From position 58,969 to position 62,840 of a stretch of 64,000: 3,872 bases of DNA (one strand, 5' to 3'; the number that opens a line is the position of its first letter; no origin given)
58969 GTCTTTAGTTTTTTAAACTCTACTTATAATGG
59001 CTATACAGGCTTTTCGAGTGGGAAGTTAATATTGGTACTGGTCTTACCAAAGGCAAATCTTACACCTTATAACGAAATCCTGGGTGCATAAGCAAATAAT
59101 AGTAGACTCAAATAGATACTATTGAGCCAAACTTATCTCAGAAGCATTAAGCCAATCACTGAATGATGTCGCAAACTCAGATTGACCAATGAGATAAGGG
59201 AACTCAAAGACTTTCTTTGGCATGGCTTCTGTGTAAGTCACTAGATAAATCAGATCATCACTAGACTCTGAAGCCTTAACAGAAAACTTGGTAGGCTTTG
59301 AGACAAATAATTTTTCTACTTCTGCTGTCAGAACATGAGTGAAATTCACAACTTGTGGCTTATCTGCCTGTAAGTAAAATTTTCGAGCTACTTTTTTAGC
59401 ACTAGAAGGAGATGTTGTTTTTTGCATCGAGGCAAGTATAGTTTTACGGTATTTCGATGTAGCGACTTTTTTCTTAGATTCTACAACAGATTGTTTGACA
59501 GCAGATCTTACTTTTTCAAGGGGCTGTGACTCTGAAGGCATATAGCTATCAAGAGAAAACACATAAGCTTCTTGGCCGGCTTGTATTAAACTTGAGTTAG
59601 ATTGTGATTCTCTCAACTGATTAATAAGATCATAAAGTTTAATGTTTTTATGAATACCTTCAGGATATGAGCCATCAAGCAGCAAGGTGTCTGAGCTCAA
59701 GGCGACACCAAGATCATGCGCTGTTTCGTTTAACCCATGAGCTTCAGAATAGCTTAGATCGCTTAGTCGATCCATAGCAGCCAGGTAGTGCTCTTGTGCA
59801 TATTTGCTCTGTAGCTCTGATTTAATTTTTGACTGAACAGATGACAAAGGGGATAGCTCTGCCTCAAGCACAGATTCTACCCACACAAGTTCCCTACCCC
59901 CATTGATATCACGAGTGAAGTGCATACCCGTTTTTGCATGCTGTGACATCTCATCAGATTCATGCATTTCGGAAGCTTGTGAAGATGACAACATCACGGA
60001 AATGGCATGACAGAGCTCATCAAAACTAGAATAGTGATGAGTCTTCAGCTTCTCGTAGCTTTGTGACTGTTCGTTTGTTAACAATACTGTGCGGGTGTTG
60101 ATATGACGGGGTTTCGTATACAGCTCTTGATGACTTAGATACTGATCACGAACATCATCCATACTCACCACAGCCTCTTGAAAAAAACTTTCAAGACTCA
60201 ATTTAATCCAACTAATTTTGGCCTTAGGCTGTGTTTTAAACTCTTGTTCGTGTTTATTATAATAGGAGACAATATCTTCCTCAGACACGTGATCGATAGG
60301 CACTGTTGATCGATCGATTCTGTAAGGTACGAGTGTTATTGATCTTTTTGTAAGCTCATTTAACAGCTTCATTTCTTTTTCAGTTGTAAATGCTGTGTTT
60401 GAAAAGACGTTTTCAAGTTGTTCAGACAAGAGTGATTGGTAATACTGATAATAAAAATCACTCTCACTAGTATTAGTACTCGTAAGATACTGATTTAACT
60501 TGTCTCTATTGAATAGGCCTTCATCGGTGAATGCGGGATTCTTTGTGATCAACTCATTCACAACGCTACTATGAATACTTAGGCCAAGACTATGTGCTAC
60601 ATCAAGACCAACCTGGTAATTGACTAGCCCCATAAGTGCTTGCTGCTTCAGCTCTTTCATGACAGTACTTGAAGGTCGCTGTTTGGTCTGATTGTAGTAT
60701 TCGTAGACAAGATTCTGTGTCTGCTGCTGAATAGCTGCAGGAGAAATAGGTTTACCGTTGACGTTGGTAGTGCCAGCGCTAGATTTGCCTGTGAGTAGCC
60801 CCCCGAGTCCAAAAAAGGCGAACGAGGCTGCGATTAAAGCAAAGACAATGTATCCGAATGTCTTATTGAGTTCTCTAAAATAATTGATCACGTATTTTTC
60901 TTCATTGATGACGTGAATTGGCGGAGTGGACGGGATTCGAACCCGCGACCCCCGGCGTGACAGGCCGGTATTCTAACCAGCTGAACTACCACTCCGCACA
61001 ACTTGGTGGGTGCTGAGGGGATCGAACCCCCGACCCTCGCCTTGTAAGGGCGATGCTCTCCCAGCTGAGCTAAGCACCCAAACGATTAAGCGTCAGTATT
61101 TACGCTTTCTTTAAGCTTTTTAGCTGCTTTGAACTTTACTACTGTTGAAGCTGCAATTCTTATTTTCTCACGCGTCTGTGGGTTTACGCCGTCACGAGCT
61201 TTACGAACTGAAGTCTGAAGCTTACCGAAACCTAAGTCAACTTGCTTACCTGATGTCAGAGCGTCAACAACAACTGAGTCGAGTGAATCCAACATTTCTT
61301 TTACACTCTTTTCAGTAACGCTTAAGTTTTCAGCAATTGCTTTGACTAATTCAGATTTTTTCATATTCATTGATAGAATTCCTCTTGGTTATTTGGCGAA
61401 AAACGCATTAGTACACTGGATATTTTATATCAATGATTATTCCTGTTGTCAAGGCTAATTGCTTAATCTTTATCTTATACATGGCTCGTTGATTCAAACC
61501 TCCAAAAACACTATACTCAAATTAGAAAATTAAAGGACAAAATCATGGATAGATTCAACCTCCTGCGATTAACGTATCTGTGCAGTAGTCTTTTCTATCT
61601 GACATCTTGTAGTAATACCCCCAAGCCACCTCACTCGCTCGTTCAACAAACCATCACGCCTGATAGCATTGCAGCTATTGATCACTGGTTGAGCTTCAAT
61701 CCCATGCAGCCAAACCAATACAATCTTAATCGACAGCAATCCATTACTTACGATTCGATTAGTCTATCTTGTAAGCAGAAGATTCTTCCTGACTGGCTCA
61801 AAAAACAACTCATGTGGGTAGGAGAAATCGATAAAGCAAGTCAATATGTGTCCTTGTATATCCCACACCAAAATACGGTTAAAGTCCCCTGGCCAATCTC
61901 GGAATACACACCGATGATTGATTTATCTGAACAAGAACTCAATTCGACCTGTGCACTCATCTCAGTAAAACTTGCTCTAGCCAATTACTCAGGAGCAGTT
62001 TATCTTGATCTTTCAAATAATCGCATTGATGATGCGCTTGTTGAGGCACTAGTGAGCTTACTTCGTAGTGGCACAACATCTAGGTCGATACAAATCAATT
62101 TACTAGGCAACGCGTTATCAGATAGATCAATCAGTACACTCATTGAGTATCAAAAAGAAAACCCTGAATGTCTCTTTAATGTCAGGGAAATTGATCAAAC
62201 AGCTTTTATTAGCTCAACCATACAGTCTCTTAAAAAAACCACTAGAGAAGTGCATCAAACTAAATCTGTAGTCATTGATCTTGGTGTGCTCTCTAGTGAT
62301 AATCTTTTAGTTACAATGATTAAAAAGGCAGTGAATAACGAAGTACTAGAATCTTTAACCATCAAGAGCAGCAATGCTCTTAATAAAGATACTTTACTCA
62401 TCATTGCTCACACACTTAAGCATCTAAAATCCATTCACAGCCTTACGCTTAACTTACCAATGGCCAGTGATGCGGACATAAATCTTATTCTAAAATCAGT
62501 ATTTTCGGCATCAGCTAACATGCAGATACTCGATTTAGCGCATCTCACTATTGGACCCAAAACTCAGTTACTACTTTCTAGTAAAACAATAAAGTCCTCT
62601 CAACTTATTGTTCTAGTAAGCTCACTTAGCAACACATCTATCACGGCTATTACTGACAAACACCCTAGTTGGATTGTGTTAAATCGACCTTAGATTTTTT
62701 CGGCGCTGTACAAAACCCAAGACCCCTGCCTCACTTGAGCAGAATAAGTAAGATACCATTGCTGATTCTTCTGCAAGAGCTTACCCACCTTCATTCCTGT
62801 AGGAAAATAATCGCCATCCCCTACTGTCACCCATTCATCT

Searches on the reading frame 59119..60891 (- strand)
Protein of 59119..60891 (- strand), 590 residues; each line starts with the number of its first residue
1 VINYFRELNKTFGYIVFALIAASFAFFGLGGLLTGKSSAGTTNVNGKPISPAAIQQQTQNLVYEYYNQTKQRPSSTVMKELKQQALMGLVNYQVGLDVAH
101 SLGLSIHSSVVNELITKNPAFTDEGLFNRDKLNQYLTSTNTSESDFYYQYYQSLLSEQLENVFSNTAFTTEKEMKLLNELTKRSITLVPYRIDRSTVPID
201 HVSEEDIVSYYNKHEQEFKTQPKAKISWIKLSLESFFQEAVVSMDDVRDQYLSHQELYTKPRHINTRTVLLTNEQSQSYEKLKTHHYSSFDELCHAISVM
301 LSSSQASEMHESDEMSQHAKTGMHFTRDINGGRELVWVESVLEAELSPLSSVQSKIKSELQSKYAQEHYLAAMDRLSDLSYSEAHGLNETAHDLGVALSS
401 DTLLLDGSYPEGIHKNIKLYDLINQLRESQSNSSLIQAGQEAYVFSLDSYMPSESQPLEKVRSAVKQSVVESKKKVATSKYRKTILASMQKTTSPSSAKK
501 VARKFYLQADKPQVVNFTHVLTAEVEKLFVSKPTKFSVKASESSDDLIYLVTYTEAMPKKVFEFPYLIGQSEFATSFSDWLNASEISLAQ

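Call 32: search_protein_families(library=pfam, proteins=[window:59119-60891:-], max_evalue=0.001)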
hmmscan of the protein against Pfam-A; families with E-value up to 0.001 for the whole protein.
window:59119-60891:- (590 aa): 3 families
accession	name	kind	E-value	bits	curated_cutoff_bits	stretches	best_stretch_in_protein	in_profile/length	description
PF13624.11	SurA_N_3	-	7.8e-27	94.5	27.2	1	1-159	1-161/162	SurA-like N-terminal domain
PF13623.11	SurA_N_2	-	1.6e-19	70.7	28.5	1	3-136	2-145/145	SurA-like N-terminal domain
PF13145.12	Rotamase_2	-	3.9e-05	24.9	27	0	202-221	1-20/121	PPIC-type PPIASE domain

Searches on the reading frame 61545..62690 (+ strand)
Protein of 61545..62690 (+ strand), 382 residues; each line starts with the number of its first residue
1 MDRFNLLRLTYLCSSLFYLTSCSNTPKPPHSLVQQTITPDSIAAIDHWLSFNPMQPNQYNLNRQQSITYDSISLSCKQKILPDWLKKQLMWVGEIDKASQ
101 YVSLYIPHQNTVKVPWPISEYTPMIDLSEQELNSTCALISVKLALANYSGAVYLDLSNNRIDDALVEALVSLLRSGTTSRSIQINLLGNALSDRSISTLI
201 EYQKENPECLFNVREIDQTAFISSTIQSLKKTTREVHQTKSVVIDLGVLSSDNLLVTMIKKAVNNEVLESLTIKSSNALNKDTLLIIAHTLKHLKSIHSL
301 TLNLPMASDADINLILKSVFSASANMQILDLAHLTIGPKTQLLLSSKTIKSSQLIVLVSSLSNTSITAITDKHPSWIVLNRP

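Call 32: search_protein_families(library=pfam, proteins=[window:61545-62690:+], max_evalue=0.001)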
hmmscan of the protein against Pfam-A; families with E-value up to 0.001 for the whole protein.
window:61545-62690:+ (382 aa): 0 families

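Call 48: search_protein_families(library=ncbifam, proteins=[window:61545-62690:+], max_evalue=0.01)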
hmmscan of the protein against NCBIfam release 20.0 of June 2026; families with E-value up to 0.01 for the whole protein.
window:61545-62690:+ (382 aa): 1 family
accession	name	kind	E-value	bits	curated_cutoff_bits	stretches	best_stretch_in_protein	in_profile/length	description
NF010763.0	PRK14166.1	equivalog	0.0065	15.5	501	0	243-323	35-115/282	bifunctional 5,10-methylene-tetrahydrofolate dehydrogenase/ 5,10-methylene-tetrahydrofolate cyclohydrolase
